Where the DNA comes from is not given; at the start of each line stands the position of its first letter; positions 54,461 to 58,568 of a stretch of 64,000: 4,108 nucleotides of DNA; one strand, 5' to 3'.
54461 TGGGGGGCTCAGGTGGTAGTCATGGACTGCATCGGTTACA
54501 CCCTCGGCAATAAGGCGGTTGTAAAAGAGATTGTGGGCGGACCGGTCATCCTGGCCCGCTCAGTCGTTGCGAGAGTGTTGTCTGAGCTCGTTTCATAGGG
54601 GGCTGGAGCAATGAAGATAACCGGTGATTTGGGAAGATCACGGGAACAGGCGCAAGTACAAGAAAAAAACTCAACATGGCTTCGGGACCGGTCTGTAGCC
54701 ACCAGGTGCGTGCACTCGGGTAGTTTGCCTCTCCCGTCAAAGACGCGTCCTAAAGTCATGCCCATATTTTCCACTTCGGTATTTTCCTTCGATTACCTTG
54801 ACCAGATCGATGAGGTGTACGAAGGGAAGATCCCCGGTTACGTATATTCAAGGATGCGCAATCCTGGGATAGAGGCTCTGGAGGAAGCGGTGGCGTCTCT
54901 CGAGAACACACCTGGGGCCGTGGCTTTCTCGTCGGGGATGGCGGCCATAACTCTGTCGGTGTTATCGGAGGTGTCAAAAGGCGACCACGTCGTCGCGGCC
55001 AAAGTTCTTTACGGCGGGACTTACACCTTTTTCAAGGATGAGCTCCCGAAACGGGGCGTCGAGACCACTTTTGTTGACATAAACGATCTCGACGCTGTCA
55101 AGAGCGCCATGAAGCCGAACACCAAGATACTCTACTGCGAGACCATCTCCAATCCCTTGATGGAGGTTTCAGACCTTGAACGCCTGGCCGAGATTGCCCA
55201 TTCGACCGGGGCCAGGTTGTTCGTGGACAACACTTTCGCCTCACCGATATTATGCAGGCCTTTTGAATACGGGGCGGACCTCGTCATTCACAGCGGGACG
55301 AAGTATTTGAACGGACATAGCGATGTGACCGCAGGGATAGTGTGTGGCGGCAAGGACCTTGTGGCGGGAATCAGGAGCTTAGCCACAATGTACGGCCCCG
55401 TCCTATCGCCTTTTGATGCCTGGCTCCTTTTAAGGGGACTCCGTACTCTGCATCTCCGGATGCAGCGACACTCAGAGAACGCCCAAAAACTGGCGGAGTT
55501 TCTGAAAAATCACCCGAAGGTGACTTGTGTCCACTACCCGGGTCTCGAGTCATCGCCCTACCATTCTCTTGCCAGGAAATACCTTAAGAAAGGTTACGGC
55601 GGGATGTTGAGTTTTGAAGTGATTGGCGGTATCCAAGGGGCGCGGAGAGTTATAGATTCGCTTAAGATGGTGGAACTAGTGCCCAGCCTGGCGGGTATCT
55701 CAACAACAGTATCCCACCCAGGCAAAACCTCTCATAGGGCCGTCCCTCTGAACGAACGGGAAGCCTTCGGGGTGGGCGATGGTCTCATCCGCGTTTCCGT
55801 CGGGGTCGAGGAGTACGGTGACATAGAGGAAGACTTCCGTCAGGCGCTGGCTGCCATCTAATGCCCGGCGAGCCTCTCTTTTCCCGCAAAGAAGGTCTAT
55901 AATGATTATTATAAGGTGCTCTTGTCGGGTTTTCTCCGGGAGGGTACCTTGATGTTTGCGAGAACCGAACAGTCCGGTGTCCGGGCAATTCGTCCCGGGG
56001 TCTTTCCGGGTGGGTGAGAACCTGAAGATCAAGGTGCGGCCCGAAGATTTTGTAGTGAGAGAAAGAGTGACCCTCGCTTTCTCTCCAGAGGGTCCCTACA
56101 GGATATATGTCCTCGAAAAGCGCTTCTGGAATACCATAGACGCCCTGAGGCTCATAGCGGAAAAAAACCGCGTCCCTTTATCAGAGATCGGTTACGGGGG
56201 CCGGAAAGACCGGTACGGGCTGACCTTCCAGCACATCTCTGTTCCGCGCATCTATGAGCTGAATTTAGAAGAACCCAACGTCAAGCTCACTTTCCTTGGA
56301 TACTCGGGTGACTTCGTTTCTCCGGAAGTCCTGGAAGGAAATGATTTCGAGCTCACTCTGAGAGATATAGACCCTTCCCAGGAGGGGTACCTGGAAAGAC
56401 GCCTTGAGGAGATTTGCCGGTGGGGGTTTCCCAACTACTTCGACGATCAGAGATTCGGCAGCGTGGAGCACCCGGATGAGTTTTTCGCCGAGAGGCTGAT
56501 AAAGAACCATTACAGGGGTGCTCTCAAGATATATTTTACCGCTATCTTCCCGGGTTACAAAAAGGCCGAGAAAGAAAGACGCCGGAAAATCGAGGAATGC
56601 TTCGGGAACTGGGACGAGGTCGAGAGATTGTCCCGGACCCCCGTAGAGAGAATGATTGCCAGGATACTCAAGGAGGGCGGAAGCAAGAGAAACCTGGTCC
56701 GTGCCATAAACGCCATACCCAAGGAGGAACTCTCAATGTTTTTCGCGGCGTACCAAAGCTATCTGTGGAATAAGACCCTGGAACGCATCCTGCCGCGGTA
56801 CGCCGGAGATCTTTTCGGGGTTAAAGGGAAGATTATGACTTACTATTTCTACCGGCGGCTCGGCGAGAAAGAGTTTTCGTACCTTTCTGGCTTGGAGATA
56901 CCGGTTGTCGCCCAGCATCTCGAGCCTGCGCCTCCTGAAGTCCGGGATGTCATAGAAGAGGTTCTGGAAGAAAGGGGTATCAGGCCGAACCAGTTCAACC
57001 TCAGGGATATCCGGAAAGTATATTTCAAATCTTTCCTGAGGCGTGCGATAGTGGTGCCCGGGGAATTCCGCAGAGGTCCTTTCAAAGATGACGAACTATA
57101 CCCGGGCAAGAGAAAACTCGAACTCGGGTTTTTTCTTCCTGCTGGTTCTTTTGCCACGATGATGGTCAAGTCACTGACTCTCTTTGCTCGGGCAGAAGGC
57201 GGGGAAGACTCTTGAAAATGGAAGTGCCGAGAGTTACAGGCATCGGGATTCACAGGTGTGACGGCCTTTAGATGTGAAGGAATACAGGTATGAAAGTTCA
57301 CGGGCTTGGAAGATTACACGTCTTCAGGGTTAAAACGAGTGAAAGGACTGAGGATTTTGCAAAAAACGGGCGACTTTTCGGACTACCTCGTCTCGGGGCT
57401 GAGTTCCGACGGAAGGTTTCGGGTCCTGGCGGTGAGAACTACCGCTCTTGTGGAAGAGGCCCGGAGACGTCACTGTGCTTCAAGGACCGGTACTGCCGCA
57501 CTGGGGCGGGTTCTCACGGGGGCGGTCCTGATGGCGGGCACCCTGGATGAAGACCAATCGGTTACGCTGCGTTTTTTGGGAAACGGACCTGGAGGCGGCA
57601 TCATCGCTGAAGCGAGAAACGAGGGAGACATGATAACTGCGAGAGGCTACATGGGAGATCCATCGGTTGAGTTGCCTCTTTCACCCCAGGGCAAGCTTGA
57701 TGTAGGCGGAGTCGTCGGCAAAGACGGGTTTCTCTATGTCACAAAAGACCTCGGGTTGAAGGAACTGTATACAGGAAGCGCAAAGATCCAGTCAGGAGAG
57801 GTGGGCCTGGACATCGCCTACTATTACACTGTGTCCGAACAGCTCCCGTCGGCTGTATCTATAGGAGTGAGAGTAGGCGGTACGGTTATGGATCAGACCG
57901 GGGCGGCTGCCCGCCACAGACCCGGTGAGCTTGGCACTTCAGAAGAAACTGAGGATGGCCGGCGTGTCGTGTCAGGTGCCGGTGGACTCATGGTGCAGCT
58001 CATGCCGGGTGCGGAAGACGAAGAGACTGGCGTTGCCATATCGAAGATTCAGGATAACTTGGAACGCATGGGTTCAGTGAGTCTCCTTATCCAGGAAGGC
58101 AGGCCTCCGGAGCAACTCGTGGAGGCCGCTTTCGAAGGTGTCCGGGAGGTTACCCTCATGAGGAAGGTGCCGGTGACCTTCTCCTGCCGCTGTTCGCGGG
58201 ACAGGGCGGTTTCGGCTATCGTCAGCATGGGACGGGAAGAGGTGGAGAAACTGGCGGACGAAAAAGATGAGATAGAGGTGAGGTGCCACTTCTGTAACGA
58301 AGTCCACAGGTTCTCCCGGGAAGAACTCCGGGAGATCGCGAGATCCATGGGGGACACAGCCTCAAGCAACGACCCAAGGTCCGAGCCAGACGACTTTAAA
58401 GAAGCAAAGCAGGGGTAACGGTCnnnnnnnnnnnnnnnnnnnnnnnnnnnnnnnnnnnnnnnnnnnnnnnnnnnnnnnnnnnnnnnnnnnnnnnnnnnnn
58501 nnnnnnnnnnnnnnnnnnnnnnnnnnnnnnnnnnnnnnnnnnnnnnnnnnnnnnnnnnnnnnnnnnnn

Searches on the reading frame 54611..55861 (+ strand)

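Call 31: search_protein_families(library=pfam, proteins=[window:54611-55861:+], max_evalue=0.00001)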
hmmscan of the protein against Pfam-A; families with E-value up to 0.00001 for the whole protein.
window:54611-55861:+ (416 aa): 4 families
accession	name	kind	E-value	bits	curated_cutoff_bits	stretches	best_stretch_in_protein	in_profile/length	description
PF01053.26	Cys_Met_Meta_PP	-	2.1e-134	448.3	27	1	31-413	2-380/381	Cys/Met metabolism PLP-dependent enzyme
PF00155.27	Aminotran_1_2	-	1.5e-07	31.4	19.7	1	85-210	42-189/361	Aminotransferase class I and II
PF01041.23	DegT_DnrJ_EryC1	-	1.5e-06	28.1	19.8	0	85-207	24-146/360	DegT/DnrJ/EryC1/StrS aminotransferase family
PF00266.25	Aminotran_5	-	6.9e-06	25.7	21.5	0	90-236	48-205/371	Aminotransferase class-V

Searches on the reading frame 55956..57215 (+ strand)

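Call 31: search_protein_families(library=pfam, proteins=[window:55956-57215:+], max_evalue=0.00001)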
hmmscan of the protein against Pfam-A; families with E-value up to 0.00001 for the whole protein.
window:55956-57215:+ (419 aa): 1 family
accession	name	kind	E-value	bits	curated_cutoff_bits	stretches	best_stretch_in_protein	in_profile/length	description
PF01142.23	TruD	-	4.1e-63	214.1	27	1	23-405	16-410/412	tRNA pseudouridine synthase D (TruD)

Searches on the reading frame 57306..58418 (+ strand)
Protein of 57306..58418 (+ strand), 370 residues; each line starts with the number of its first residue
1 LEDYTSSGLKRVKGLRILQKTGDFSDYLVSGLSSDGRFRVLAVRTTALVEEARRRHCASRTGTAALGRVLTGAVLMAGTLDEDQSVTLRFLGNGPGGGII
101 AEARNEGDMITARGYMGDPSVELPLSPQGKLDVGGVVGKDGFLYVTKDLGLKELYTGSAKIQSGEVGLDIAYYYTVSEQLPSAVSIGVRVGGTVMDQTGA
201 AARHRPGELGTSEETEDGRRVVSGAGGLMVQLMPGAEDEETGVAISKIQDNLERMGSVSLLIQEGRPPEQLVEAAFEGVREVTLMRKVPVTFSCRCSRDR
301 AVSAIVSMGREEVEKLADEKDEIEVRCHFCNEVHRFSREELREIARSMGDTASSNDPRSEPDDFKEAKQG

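Call 31: search_protein_families(library=pfam, proteins=[window:57306-58418:+], max_evalue=0.00001)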
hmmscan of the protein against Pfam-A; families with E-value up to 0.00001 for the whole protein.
window:57306-58418:+ (370 aa): 1 family
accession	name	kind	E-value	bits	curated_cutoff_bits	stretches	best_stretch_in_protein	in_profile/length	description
PF01430.24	HSP33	-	1.6e-78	264.4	21.4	1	26-337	1-273/273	Hsp33 protein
